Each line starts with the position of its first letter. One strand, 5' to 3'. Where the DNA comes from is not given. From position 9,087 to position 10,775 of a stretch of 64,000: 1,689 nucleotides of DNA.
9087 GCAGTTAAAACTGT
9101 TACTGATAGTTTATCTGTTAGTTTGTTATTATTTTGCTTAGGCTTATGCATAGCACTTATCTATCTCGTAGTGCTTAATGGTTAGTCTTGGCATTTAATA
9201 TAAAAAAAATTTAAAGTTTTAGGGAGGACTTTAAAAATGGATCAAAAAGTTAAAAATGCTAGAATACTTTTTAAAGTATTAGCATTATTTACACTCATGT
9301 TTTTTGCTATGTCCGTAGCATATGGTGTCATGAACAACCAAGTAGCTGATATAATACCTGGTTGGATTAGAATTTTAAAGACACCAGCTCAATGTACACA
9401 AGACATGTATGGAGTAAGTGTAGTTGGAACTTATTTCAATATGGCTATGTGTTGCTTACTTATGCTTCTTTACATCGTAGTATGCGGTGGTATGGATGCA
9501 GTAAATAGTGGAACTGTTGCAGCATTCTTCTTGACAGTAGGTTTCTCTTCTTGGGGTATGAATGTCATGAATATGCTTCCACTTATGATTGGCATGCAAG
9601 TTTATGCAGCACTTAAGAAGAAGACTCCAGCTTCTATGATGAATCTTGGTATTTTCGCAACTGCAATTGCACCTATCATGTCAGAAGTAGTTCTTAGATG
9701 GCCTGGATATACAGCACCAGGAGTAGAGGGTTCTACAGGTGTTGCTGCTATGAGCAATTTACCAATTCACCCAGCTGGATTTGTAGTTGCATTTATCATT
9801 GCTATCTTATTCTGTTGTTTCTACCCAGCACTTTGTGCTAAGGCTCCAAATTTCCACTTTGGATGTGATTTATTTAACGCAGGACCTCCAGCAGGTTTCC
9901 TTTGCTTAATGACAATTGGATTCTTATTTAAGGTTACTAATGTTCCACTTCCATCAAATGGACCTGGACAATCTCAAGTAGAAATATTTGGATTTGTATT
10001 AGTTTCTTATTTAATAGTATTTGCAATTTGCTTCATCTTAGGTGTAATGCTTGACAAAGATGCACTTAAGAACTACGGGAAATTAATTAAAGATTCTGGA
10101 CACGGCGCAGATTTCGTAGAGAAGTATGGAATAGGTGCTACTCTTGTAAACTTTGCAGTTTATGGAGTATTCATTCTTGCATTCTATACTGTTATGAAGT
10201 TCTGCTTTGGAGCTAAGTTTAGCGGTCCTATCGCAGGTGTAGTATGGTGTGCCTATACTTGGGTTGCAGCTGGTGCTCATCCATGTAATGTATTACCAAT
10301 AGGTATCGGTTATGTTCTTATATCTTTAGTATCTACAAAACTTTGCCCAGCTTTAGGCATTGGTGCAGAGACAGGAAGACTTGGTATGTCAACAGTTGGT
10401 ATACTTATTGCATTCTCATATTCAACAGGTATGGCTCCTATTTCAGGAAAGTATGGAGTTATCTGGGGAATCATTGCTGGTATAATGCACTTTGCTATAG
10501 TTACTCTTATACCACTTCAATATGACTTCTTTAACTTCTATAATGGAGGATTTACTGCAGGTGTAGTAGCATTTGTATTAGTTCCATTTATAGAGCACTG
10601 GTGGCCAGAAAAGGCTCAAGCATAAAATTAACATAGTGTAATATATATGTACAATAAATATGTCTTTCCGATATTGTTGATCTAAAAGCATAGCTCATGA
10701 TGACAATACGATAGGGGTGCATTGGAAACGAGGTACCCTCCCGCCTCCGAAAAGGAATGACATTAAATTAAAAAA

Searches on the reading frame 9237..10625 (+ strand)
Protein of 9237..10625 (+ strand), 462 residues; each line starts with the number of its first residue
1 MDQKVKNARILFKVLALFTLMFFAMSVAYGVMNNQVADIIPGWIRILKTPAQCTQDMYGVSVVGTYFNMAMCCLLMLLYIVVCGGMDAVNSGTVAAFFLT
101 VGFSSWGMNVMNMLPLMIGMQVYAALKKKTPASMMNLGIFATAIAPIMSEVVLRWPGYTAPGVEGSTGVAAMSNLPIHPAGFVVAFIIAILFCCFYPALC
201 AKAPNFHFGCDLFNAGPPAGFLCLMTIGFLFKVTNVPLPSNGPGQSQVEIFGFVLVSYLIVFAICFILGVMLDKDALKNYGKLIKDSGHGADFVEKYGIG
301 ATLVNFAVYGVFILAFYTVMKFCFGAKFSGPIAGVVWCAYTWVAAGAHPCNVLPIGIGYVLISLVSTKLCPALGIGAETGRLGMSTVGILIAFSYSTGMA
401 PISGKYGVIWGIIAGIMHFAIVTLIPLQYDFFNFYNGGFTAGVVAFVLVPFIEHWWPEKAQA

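Call 6: search_protein_families(library=pfam, proteins=[window:9237-10625:+], max_evalue=0.001)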
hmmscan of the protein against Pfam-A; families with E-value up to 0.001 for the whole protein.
window:9237-10625:+ (462 aa): 1 family
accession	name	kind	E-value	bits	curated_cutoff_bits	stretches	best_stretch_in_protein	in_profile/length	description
PF07613.16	DUF1576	-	2.7e-50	170.9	25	2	38-229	4-175/178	Protein of unknown function (DUF1576)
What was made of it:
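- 9237..10625 (+): DUF1576 polytopic membrane protein (462 aa), probably co-transcribed with the Mrp genes. It is a candidate formate transporter or channel (inferred). PF07613 3e-50 (call 6).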

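Call 45: search_protein_families(library=ncbifam, proteins=[window:9237-10622:+], max_evalue=0.001)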
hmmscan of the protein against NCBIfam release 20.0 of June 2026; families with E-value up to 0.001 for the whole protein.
window:9237-10622:+ (462 aa): 0 families

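Call 46: find_homologous_proteins(query=window:9237-10622:+, max_evalue=0.00001)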
Query window:9237-10622:+ (462 aa): 393 proteins with E <= 0.00001 among 8000 candidates; the best 120 are listed.
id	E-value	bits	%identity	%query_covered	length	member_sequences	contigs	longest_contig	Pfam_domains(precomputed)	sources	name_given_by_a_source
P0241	0.0e+0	1012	97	100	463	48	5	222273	PF07613.17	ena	-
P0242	2.5e-288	975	92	100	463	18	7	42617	PF07613.17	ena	-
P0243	5.9e-283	957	90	100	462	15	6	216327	PF07613.17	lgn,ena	-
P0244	1.4e-270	916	87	100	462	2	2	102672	PF07613.17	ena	-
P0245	5.0e-262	888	85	100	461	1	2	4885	PF07613.17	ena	-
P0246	6.4e-262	888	83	100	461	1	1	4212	PF07613.17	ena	-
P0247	7.0e-262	888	84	100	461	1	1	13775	PF07613.17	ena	-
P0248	8.8e-262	887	83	100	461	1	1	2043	PF07613.17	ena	-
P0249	1.6e-261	887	84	100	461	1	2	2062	PF07613.17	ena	-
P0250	2.2e-261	886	84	100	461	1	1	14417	PF07613.17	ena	-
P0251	2.3e-261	886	84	100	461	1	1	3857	PF07613.17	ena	-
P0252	2.8e-261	886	84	100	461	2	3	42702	PF07613.17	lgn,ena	-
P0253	2.8e-261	886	84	100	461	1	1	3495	PF07613.17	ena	-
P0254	3.0e-261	886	84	100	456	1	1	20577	PF07613.17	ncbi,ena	-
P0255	6.0e-258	875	83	100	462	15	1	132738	PF07613.17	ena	-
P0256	1.0e-256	871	83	100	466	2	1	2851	PF07613.17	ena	-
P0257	6.1e-256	868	83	100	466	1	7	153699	PF07613.17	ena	-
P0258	2.6e-250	850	81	100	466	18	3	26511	PF07613.17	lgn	-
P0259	4.0e-248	842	79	100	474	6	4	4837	PF07613.17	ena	-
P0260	5.3e-247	839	82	99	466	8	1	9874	PF07613.17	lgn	-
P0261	1.9e-241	820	78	100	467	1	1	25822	PF07613.17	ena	-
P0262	2.5e-238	810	78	100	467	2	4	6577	PF07613.17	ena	-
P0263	9.1e-236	802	77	100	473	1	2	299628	PF07613.17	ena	-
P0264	1.6e-233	794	77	100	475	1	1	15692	PF07613.17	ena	-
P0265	2.0e-233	794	77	100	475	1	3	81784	PF07613.17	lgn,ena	-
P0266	1.0e-232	792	76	100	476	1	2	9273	PF07613.17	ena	-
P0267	2.5e-228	777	74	100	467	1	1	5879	PF07613.17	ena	-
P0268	3.4e-226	770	75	100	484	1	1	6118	PF07613.17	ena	-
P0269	1.9e-224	764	73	100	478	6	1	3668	PF07613.17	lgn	-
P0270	1.3e-222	758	73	100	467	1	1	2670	PF07613.17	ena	-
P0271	1.1e-221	755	72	100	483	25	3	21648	PF07613.17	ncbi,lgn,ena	-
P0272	1.9e-215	735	72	100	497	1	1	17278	PF07613.17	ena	-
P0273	5.8e-209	713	69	100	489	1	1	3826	PF07613.17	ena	-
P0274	1.2e-161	557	54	100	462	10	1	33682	PF07613.17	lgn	-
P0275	8.2e-161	554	79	68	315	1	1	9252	PF07613.17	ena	-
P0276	4.3e-160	552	55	98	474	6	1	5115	PF07613.17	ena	-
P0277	4.0e-155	536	53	99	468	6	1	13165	PF07613.17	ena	-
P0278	7.9e-83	297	38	100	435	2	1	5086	PF07613.17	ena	-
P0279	1.5e-82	296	40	99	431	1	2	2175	PF07613.17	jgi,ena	-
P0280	1.1e-79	287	39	98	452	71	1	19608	PF07613.17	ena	-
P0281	4.7e-79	285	39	98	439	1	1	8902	PF07613.17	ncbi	-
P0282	6.2e-79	284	40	99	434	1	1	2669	PF07613.17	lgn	-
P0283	6.3e-79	284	39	99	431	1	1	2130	PF07613.17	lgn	-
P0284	6.3e-79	284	41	100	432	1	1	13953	PF07613.17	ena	-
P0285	6.6e-79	284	41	100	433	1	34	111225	PF07613.17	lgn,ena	-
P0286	6.7e-79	284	40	100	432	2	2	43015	PF07613.17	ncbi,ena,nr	ncbi:MAG: DUF1576 domain-containing protein [Clostridia bacterium]|nr:DUF1576 domain-containing prot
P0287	6.9e-79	284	41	100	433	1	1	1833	PF07613.17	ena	-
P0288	1.3e-78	283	40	100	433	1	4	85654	PF07613.17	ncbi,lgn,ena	-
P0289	1.8e-78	283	40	100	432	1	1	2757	PF07613.17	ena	-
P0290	3.7e-78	282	40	100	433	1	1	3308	PF07613.17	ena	-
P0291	5.6e-78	281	39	99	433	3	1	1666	PF07613.17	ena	-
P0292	6.2e-78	281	40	100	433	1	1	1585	PF07613.17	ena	-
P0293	8.0e-78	281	39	100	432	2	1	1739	PF07613.17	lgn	-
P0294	2.3e-77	279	40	100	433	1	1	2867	PF07613.17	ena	-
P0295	2.8e-77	279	38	99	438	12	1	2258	PF07613.17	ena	-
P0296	8.9e-77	277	39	100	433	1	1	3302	PF07613.17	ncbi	-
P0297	1.3e-76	277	40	98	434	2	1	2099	PF07613.17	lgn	-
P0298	1.6e-76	277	40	98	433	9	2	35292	PF07613.17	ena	-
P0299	1.8e-76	276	38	99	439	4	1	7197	PF07613.17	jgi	-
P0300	2.0e-76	276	39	99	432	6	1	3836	PF07613.17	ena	-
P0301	2.4e-76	276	38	100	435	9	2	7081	PF07613.17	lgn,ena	-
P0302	3.0e-76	276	39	99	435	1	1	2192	PF07613.17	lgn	-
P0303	3.2e-76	276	39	99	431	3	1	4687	PF07613.17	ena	-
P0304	6.5e-76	275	38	100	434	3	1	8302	PF07613.17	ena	-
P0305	6.5e-76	275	38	98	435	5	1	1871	PF07613.17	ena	-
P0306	7.0e-76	274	37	99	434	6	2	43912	PF07613.17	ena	-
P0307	9.2e-76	274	41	100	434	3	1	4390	PF07613.17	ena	-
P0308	2.3e-75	273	39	100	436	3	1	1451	PF07613.17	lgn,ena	-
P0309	2.6e-75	273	39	99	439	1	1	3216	PF07613.17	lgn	-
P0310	4.0e-75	272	38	100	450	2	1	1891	PF07613.17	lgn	-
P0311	6.0e-75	271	40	100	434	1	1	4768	PF07613.17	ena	-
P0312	6.4e-75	271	38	99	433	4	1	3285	PF07613.17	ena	-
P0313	7.5e-75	271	40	99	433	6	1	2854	PF07613.17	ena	-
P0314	1.0e-74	271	38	99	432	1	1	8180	PF07613.17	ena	-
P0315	1.2e-74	270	39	100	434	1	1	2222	PF07613.17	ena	-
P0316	1.3e-74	270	39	100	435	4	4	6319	PF07613.17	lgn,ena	-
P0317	1.7e-74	270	43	81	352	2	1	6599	PF07613.17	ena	-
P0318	2.3e-74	269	39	99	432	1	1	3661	PF07613.17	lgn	-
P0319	2.8e-74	269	39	99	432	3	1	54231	PF07613.17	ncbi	-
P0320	2.8e-74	269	37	99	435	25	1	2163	PF07613.17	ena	-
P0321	2.9e-74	269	38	99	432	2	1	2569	PF07613.17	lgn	-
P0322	4.5e-74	268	34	100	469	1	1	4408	PF07613.17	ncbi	-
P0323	7.9e-74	268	39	98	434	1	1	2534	PF07613.17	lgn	-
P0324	1.4e-73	267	36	99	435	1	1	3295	PF07613.17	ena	-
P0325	2.3e-73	266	38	99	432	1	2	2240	PF07613.17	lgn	-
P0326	4.0e-73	265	38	98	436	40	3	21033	PF07613.17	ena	-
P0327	4.2e-73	265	37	99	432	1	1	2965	PF07613.17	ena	-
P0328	5.3e-73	265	37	99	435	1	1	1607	PF07613.17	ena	-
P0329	1.1e-72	264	38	99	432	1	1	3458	PF07613.17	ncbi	-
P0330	2.2e-72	263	36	99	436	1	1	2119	PF07613.17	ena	-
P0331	5.2e-72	262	37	99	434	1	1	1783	PF07613.17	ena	-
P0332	1.2e-71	260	37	100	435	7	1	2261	PF07613.17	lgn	-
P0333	1.2e-71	260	37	99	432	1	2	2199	PF07613.17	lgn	-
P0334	1.8e-71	260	37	99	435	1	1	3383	PF07613.17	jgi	-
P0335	1.9e-71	260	37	99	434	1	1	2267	PF07613.17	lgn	-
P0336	7.3e-71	258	36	100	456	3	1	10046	PF07613.17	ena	-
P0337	1.6e-70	257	37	99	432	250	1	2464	PF07613.17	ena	-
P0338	2.9e-70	256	38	99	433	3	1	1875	PF07613.17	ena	-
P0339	4.3e-70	255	37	99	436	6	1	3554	PF07613.17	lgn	-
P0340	5.6e-70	255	36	99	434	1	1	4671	PF07613.17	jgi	-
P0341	6.1e-70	255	36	99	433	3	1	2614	PF07613.17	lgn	-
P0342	6.5e-70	255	35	99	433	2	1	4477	PF07613.17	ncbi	-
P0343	8.1e-70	254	37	92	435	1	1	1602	PF07613.17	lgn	-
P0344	8.6e-70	254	37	99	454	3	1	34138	PF07613.17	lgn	-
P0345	3.3e-69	252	36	100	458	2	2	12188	PF07613.17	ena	-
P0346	6.1e-69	252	39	95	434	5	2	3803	PF07613.17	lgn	-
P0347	2.0e-68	250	37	92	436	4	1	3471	PF07613.17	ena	-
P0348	2.2e-68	250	38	99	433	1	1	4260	PF07613.17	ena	-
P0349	2.6e-68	249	37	92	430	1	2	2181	PF07613.17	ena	-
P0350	2.6e-68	249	36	100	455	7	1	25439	PF07613.17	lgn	-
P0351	2.8e-68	249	39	92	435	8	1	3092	PF07613.17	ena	-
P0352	4.4e-68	249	34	99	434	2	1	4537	PF07613.17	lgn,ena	-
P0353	1.1e-66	244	36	97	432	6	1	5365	PF07613.17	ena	-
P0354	3.6e-66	242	36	100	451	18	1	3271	PF07613.17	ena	-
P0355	9.1e-66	241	33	100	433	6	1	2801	PF07613.17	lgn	-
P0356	1.4e-65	240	35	99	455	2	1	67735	PF07613.17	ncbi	-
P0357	2.6e-64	236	36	98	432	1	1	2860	PF07613.17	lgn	-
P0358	1.0e-63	234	33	99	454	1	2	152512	PF07613.17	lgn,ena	-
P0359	1.9e-61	227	34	99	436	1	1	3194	PF07613.17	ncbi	-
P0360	2.4e-60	223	32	99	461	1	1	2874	PF07613.17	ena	-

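Call 48: find_encoding_contigs(protein=P0285, flank=10000, max_places=2)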
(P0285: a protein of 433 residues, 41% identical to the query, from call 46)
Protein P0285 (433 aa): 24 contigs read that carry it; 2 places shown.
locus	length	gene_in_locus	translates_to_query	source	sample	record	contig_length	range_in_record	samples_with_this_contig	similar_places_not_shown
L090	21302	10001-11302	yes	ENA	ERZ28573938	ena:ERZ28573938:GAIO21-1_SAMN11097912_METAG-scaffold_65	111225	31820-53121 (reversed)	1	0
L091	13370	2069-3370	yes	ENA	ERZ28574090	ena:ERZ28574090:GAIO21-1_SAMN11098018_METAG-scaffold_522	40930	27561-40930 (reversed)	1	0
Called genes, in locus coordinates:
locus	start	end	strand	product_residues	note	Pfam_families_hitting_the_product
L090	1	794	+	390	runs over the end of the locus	PF13482:RNase_H_2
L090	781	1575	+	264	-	PF12895:ANAPC3 (faint), PF13424:TPR_12 (faint), PF07719:TPR_2 (faint), PF07721:TPR_4 (faint), PF13428:TPR_14 (faint), PF13432:TPR_16 (faint), PF14559:TPR_19 (faint)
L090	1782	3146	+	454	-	PF00860:Xan_ur_permease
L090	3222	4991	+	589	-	PF07969:Amidohydro_3 (faint), PF01979:Amidohydro_1, PF13382:Adenine_deam_C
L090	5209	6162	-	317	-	PF00254:FKBP_C, PF05698:Trigger_C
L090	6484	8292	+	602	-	PF01268:FTHFS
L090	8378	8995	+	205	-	PF04961:FTCD_C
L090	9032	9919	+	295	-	PF00763:THF_DHG_CYH, PF02882:THF_DHG_CYH_C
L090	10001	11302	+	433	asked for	PF07613:DUF1576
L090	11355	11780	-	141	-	PF00383:dCMP_cyt_deam_1 (weak)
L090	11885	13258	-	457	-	PF00480:ROK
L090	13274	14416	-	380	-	PF07969:Amidohydro_3, PF01979:Amidohydro_1, PF07969:Amidohydro_3 (weak)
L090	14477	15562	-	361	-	PF00730:HhH-GPD, PF00633:HHH (weak), PF14815:NUDIX_4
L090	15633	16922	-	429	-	PF09587:PGA_cap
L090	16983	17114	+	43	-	-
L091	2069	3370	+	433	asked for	PF07613:DUF1576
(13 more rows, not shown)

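Call 49: find_encoding_contigs(protein=P0358, flank=10000, max_places=1)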
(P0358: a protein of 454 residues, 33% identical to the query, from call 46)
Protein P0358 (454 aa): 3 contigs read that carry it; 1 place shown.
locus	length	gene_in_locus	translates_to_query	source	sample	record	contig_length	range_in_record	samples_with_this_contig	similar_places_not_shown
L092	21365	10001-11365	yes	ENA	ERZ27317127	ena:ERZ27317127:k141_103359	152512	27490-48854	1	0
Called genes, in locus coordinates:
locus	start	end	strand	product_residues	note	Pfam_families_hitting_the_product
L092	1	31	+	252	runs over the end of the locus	PF01026:TatD_DNase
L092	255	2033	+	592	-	PF02690:Na_Pi_cotrans, PF01895:PhoU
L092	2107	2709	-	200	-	PF06452:CBM9_1 (weak), PF16011:CBM9_2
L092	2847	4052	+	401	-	PF17803:Cadherin_4, PF17892:Cadherin_5, PF17963:Big_9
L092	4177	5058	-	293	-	PF00126:HTH_1, PF03466:LysR_substrate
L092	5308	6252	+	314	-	PF00254:FKBP_C, PF05698:Trigger_C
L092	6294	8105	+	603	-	PF01268:FTHFS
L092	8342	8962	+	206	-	PF04961:FTCD_C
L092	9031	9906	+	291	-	PF00763:THF_DHG_CYH, PF02882:THF_DHG_CYH_C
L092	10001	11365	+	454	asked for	PF07613:DUF1576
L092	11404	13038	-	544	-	PF00118:Cpn60_TCP1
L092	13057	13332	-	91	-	PF00166:Cpn10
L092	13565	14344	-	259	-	PF14808:TMEM164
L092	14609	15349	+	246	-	PF14808:TMEM164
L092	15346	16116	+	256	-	PF14808:TMEM164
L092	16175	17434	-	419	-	PF08240:ADH_N, PF00107:ADH_zinc_N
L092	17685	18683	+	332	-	PF01515:PTA_PTB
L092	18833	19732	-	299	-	-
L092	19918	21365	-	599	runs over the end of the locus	PF02624:YcaO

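Call 62: predict_structure(alignment_id=A3)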
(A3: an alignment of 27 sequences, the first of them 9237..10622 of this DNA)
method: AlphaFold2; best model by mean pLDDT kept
length: 462 residues; sequences in the alignment: 27
mean_pLDDT: 88.4   pTM: 0.89
mean pLDDT of the five models: 88.4, 87.1, 86.6, 85.3, 85.0
residues with pLDDT >= 90: 304; 70-90: 115; 50-70: 29; < 50: 14
segments of 3 or more residues with pLDDT < 50: 160-165, 427-430, 432-434
pLDDT, mean of each block of 10 residues (from residue 1): 92 97 98 97 92 81 96 97 93 94 89 94 96 93 85 69 49 80 91 94 92 89 84 74 68 97 97 96 95 95 98 96 91 92 95 97 91 78 83 91 95 95 61 64 94 88 67
secondary structure, 60 per line:
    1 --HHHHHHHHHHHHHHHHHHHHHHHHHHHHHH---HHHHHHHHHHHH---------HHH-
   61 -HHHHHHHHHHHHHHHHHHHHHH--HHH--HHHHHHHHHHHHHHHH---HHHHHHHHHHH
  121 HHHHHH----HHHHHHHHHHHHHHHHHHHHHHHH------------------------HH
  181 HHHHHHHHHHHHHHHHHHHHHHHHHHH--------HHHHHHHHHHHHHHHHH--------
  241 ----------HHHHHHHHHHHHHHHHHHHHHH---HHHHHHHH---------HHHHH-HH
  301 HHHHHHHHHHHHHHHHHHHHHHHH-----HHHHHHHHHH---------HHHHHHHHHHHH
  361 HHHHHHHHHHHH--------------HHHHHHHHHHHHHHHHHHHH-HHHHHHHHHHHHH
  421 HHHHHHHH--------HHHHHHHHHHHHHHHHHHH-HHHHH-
elements in order: H3-32 H36-47 H62-83 H91-106 H110-126 H131-154 H179-207 H216-232 H251-272 H276-283 H293-297 H299-324 H330-339 H349-372 H387-406 H408-428 H437-455 H457-461

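Call 65: fold_search(model_id=the predicted structure, library=pdb)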
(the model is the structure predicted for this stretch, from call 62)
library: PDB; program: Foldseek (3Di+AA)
matches with E <= 10: 304; with E <= 0.001: 0
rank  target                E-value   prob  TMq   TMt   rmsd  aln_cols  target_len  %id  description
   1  2ht4_A                6.0e-02  0.28  0.19  0.20  17.6       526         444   13  Structure of the Escherichia coli ClC chloride channel Y445W mutant and Fab complex (released 2006-09-19)
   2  2ht4_B                7.5e-02  0.23  0.18  0.19  17.2       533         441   13  Structure of the Escherichia coli ClC chloride channel Y445W mutant and Fab complex (released 2006-09-19)
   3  7cvt_A                8.9e-02  0.33  0.21  0.22  16.6       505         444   13  Crystal structure of the C85A/L194A/H234C mutant CLC-ec1 with Fab fragment (released 2021-09-01)
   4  6fv8_A                1.1e-01  0.09  0.11  0.11  24.8       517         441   11  Dimer structure of the MATE family multidrug resistance transporter Aq_128 from Aquifex aeolicus in the outward-facing (released 2019-03-20)
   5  5y50                  1.3e-01  0.14  0.15  0.15  24.6       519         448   12  Crystal structure of eukaryotic MATE transporter AtDTX14 (released 2017-12-06)
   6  7rp5_B                1.4e-01  0.16  0.17  0.18  18.8       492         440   12  CLC-ec1 at pH 4.5 100mM Cl Turn (released 2022-11-16)
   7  8ga5_A                1.5e-01  0.18  0.18  0.18  17.6       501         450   12  CLC-ec1 L25C/A450C/C85A at pH 4.5 100mM Cl Intermediate (released 2024-02-07)
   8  4mlb_C                1.5e-01  0.11  0.13  0.13  25.6       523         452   12  Reverse polarity of binding pocket suggests different function of a MOP superfamily transporter from Pyrococcus furios (released 2013-09-25)
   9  6nc9                  1.6e-01  0.13  0.15  0.14  24.2       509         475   14  Lipid II flippase MurJ, outward-facing conformation (released 2019-04-17)
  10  3k3g                  1.7e-01  0.91  0.33  0.43   9.5       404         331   10  Crystal Structure of the Urea Transporter from Desulfovibrio Vulgaris Bound to 1,3-dimethylurea (released 2009-11-17)
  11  9dvk_A                1.7e-01  0.15  0.17  0.19  20.1       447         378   10  Structure of the phosphate exporter XPR1/SLC53A1, rotated dimer (released 2025-04-02)
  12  2ht2_B                2.4e-01  0.16  0.20  0.20  17.6       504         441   15  Structure of the Escherichia coli ClC chloride channel Y445H mutant and Fab complex (released 2006-09-19)
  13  5hd8_A                2.4e-01  0.14  0.17  0.18  16.7       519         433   11  Crystal structure of disulfide cross-linked D417C ClC-ec1 (released 2017-01-18)
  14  8afa_B                2.5e-01  0.08  0.13  0.14  25.2       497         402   11  Cryo-EM structure of a substrate-bound glutamate transporter homologue GltTk encapsulated within a nanodisc (released 2023-04-05)
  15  7rq7_B                2.6e-01  0.16  0.21  0.22  18.1       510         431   14  CLC-ec1 at pH 4.5 100mM Cl TWIST2 (released 2022-11-16)
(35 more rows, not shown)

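Call 69: find_encoding_contigs(protein=P0344, flank=10000, max_places=1)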
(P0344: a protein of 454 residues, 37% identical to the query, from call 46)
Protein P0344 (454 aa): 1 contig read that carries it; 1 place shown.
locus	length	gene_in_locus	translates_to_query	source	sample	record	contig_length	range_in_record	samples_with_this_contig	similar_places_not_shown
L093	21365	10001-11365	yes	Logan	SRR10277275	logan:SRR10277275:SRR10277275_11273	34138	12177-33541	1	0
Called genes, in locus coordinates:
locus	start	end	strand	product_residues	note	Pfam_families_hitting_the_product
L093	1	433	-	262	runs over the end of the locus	PF02634:FdhD-NarQ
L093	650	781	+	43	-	-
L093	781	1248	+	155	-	PF01899:MNHE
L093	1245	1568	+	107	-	PF04066:MrpF_PhaF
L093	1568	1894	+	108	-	PF03334:PhaG_MnhG_YufB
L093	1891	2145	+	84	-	PF13244:MbhD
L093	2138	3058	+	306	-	PF20501:MbhE, PF04039:MnhB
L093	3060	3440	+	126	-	PF00420:Oxidored_q2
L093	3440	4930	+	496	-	PF00361:Proton_antipo_M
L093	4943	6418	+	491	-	PF00662:Proton_antipo_N (weak), PF00361:Proton_antipo_M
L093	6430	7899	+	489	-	PF00662:Proton_antipo_N (weak), PF00361:Proton_antipo_M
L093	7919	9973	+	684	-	PF00361:Proton_antipo_M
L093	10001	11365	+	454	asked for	PF07613:DUF1576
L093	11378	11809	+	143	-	PF03473:MOSC (weak)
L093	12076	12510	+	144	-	PF04879:Molybdop_Fe4S4, PF00384:Molybdopterin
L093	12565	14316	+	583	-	PF00384:Molybdopterin, PF01568:Molydop_binding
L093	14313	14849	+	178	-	PF12837:Fer4_6 (faint), PF13247:Fer4_11, PF00037:Fer4, PF12797:Fer4_2 (weak), PF13237:Fer4_10, PF14697:Fer4_21 (weak), PF12838:Fer4_7, PF13187:Fer4_9, +3 more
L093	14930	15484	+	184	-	PF13247:Fer4_11, PF12838:Fer4_7 (weak), PF00037:Fer4, PF12797:Fer4_2 (weak), PF12837:Fer4_6, PF13237:Fer4_10, PF12838:Fer4_7 (weak), PF13187:Fer4_9 (weak), +2 more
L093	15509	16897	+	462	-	PF00037:Fer4 (faint), PF12797:Fer4_2 (faint), PF12837:Fer4_6 (weak), PF12838:Fer4_7 (weak), PF13187:Fer4_9, PF13237:Fer4_10, PF02906:Fe_hyd_lg_C, PF02256:Fe_hyd_SSU, +4 more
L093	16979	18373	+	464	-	PF03841:SelA, PF01212:Beta_elim_lyase (faint)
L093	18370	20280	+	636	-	PF00009:GTP_EFTU, PF01926:MMR_HSR1 (weak), PF03144:GTP_EFTU_D2, PF25461:Beta-barrel_SelB, PF09106:WHD_2nd_SelB, PF09107:WHD_3rd_SelB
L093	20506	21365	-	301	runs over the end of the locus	PF00126:HTH_1, PF03466:LysR_substrate, PF12727:PBP_like (faint)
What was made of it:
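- On HDCR / soluble FDH-[FeFe] hydrogenase systems (context only): This full set follows Mrp-DUF1576 in L093 (call 69).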

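Call 70: find_encoding_contigs(protein=P0356, flank=10000, max_places=1)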
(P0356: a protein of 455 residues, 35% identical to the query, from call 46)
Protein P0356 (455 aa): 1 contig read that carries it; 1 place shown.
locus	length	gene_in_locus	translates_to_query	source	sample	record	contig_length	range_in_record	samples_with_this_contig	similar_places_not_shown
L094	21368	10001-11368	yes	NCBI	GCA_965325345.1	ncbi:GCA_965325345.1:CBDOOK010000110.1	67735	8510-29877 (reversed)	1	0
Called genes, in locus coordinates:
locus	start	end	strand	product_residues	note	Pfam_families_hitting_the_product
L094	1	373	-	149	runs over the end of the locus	PF22811:Zn_ribbon_NrdR, PF03477:ATP-cone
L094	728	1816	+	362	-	PF00988:CPSase_sm_chain, PF00117:GATase, PF07722:Peptidase_C26 (faint)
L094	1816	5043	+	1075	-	PF25596:CPSase_L_D1, PF02786:CPSase_L_D2, PF02787:CPSase_L_D3, PF25596:CPSase_L_D1, PF02655:ATP-grasp_3, PF01071:GARS_A, PF02222:ATP-grasp, PF02786:CPSase_L_D2, +7 more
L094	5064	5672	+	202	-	PF00882:Zn_dep_PLPC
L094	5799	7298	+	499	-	PF12229:PG_binding_4 (faint), PF03734:YkuD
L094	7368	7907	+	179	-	PF02810:SEC-C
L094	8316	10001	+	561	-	PF01268:FTHFS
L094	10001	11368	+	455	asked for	PF07613:DUF1576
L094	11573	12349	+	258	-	PF00977:His_biosynth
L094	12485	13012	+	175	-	PF02482:Ribosomal_S30AE, PF16321:Ribosom_S30AE_C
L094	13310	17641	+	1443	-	PF08455:SNF2_assoc, PF00176:SNF2-rel_dom, PF00271:Helicase_C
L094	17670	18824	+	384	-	PF00149:Metallophos, PF12850:Metallophos_2 (weak), PF12320:SbcD_C (weak)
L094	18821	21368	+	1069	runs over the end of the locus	PF13476:AAA_23, PF13514:AAA_27 (weak), PF13555:AAA_29 (weak), PF13558:SbcC_Walker_B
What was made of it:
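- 9237..10625 (+): Distant homologues directly follow fhs or fhs-fchA-folD (calls 48, 49, 70).
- Distant DUF1576 genes lie next to fhs or folD (calls 48, 49, 70).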
